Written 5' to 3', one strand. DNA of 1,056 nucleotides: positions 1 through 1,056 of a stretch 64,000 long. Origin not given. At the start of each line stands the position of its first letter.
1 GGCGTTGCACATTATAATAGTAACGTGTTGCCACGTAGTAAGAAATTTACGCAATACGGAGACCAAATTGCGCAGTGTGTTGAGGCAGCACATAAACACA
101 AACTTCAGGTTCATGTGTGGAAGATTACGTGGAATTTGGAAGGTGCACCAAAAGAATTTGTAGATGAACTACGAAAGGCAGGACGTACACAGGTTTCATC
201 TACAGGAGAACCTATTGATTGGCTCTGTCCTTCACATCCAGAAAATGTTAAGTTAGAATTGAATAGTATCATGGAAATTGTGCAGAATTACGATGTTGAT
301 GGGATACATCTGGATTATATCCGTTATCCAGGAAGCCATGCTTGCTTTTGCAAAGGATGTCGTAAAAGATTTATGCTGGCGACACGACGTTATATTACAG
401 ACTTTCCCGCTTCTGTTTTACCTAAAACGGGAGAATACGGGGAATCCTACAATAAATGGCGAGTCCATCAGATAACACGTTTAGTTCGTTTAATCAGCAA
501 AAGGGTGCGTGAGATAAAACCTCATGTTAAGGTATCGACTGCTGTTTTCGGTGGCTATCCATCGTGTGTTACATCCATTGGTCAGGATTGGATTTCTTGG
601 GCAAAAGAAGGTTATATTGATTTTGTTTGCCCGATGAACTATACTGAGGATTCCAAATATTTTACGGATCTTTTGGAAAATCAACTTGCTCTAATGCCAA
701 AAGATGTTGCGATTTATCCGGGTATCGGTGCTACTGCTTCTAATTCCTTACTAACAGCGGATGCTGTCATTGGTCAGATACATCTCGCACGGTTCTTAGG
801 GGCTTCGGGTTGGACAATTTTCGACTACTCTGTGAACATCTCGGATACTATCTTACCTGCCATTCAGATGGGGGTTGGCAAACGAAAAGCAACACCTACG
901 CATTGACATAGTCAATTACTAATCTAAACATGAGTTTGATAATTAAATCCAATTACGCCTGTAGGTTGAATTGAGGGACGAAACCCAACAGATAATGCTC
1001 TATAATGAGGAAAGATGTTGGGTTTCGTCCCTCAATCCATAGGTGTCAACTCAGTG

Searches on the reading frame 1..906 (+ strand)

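Call 3: search_protein_families(library=pfam, proteins=[window:1-906:+], max_evalue=0.1)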
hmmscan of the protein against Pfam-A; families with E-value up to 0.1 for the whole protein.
window:1-906:+ (301 aa): 4 families
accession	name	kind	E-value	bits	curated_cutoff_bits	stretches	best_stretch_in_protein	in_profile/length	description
PF02638.21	GHL10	-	9e-25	87.8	27.9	1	3-243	46-295/311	Glycosyl hydrolase-like 10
PF13200.12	DUF4015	-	7.1e-07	29.1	27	1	70-215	110-227/313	Putative glycosyl hydrolase domain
PF14871.12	GHL6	-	0.003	18.2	35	1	1-105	26-131/132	Hypothetical glycosyl hydrolase 6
PF00704.34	Glyco_hydro_18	-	0.018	15.2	29.6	1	87-214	94-181/317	Glycosyl hydrolases family 18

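Call 4: search_protein_families(library=ncbifam, proteins=[window:1-906:+], max_evalue=0.1)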
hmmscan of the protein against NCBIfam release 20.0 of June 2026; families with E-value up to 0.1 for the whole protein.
window:1-906:+ (301 aa): 0 families
